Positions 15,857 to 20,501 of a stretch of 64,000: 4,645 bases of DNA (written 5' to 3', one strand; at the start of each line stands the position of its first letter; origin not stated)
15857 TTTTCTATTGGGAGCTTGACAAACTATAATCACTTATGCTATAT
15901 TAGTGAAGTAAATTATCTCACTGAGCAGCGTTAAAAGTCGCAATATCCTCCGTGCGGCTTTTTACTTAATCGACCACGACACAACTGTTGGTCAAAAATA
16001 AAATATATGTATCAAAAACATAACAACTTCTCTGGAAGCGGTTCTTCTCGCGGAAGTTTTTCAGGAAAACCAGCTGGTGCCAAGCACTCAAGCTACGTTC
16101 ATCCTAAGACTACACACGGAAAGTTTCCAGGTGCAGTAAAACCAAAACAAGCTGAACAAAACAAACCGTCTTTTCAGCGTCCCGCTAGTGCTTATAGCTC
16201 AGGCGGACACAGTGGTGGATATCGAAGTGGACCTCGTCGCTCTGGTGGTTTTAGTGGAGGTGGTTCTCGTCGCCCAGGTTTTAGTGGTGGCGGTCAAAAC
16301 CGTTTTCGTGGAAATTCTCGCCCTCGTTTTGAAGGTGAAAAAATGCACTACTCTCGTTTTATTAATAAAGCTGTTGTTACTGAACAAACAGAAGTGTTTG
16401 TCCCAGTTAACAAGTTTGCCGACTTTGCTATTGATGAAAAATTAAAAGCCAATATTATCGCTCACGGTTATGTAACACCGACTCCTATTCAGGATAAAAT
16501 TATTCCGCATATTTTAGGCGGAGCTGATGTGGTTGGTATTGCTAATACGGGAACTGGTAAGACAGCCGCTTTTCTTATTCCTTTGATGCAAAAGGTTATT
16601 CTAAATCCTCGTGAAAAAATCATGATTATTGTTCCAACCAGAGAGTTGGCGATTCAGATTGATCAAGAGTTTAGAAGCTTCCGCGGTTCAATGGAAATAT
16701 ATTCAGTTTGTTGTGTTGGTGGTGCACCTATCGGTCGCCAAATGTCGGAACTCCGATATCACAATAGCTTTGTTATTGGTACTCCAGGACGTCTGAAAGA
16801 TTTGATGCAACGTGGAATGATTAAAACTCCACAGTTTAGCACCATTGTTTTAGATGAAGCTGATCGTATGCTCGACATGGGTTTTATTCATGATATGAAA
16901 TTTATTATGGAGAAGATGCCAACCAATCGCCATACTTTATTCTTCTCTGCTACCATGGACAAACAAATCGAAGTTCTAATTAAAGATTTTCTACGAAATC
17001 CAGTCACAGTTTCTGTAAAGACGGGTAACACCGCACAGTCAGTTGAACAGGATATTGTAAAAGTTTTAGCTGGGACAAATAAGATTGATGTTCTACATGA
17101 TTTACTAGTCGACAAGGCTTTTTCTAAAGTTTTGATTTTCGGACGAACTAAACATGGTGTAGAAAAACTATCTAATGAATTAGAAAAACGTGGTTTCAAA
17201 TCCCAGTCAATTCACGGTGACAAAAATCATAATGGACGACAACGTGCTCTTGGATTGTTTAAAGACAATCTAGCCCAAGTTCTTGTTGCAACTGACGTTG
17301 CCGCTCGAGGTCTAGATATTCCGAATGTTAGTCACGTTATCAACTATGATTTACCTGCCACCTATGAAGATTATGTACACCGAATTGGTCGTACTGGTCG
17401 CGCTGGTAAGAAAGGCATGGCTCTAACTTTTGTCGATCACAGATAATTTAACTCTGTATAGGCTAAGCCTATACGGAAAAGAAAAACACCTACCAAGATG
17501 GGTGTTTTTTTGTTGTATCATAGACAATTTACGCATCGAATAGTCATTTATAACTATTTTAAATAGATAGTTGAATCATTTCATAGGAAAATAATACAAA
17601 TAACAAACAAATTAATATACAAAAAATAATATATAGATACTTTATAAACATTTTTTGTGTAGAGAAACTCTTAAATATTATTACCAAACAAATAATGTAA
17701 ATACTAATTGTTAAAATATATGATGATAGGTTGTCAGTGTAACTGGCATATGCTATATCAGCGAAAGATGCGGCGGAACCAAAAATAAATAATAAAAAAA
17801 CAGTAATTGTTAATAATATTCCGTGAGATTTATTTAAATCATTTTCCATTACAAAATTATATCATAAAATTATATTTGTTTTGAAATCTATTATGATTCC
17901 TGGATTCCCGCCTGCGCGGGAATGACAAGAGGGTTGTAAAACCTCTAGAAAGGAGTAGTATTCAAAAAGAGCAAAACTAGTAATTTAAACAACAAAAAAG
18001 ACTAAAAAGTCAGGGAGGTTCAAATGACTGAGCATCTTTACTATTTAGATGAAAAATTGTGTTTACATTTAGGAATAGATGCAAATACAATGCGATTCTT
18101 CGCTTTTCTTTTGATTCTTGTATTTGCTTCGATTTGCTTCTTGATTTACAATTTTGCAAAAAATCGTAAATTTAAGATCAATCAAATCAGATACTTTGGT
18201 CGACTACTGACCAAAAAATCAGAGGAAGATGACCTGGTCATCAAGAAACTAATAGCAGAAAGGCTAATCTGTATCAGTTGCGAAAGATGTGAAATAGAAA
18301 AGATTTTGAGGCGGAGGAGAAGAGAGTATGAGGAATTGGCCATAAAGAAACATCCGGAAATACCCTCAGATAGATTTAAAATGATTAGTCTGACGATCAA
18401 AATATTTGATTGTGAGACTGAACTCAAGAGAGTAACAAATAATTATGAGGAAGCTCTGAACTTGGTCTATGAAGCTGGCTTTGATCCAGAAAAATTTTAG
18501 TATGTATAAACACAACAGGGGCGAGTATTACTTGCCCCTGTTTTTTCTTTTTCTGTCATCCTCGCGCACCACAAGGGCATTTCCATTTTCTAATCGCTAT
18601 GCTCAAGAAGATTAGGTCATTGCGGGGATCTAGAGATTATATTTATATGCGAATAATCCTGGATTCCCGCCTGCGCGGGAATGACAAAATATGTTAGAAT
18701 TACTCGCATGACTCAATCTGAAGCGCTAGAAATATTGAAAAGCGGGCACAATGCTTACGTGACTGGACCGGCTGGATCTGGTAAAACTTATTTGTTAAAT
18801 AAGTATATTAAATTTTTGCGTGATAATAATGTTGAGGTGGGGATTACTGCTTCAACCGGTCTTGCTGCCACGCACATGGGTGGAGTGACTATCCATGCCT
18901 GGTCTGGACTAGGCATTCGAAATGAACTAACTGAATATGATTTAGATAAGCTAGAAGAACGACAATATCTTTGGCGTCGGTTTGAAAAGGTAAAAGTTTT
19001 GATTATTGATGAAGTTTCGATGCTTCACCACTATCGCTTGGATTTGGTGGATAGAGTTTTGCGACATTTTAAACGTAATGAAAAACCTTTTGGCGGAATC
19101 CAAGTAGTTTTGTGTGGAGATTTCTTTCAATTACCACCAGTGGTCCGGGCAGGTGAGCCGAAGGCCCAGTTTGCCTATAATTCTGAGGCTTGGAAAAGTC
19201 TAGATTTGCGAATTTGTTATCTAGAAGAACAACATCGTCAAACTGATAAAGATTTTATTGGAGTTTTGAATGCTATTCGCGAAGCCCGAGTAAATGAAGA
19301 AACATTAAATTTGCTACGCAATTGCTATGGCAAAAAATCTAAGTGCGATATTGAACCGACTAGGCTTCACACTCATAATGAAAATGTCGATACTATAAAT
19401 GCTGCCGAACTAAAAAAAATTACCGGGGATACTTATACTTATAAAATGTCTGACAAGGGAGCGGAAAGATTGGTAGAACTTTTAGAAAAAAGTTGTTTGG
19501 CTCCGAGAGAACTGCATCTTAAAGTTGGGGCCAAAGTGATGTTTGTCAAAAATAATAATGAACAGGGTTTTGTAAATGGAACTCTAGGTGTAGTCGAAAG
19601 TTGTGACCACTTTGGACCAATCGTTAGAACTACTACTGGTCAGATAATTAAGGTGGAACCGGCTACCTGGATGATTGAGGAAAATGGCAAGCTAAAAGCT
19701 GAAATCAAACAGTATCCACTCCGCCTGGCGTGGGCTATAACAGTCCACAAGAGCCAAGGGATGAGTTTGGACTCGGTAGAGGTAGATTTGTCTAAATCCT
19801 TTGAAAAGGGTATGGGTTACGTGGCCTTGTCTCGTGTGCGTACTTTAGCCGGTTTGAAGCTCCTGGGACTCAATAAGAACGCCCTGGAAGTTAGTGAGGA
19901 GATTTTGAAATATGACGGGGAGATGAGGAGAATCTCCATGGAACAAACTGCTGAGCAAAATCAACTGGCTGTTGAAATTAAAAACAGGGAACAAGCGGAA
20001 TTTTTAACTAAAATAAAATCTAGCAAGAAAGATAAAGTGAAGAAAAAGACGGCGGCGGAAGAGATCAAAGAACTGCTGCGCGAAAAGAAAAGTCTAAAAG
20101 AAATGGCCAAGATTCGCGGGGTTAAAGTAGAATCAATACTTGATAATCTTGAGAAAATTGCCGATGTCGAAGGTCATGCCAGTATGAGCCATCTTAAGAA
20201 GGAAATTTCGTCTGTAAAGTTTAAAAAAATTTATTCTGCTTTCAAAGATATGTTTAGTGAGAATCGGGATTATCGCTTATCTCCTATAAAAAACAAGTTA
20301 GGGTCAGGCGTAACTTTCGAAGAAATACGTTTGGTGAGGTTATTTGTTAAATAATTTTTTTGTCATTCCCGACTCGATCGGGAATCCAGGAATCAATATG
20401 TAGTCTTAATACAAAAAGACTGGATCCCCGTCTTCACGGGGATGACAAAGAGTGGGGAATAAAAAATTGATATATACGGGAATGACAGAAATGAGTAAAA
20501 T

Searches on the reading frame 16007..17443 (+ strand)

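Call 113: search_protein_families(library=pfam, proteins=[window:16007-17443:+], max_evalue=0.00001)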
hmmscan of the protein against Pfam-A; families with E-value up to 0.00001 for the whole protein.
window:16007-17443:+ (479 aa): 3 families
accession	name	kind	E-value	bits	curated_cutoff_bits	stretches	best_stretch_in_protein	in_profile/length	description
PF00270.35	DEAD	-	1.9e-43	148.5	26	1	159-322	1-165/167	DEAD/DEAH box helicase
PF00271.37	Helicase_C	-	1.9e-32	112.2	23.5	1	359-467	2-110/110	Helicase conserved C-terminal domain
PF04851.21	ResIII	-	2.4e-08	34.5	22.5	1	178-318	29-163/164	Type III restriction enzyme, res subunit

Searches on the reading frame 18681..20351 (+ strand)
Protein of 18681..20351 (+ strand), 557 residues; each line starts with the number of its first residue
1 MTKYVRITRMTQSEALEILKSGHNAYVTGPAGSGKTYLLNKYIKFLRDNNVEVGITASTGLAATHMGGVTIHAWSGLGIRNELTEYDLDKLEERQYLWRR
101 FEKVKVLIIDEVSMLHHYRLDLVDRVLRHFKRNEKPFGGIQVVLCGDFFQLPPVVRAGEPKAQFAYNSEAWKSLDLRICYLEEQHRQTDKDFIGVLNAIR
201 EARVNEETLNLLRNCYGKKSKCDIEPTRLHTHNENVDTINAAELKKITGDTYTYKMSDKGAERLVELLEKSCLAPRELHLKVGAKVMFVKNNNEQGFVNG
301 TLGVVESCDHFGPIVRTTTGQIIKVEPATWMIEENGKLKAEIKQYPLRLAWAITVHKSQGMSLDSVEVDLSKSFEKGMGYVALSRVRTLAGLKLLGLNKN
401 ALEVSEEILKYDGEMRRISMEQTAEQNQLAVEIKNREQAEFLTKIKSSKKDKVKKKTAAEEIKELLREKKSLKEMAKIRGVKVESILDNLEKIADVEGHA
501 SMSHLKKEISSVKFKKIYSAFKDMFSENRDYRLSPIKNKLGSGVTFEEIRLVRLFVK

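Call 113: search_protein_families(library=pfam, proteins=[window:18681-20351:+], max_evalue=0.00001)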
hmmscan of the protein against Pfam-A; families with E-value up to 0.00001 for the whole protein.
window:18681-20351:+ (557 aa): 6 families
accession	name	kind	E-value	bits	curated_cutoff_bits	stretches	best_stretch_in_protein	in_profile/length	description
PF05970.20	PIF1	-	8.2e-41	140.5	25.9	1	19-207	19-220/223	PIF1-like helicase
PF13604.12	AAA_30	-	1.2e-16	61.5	27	1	11-209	5-177/191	AAA domain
PF13245.12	AAA_19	-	2.2e-13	51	25.1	1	12-155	1-133/134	AAA domain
PF14493.12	HTH_40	-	1.3e-10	41.8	27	1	463-553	6-89/89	Helix-turn-helix domain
PF21530.3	Pif1_2B_dom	-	1.8e-10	40.8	23.9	1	266-305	4-44/47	DNA helicase Pif1, 2B domain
PF13401.12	AAA_22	-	1.2e-07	32.6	27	1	25-146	8-122/130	AAA domain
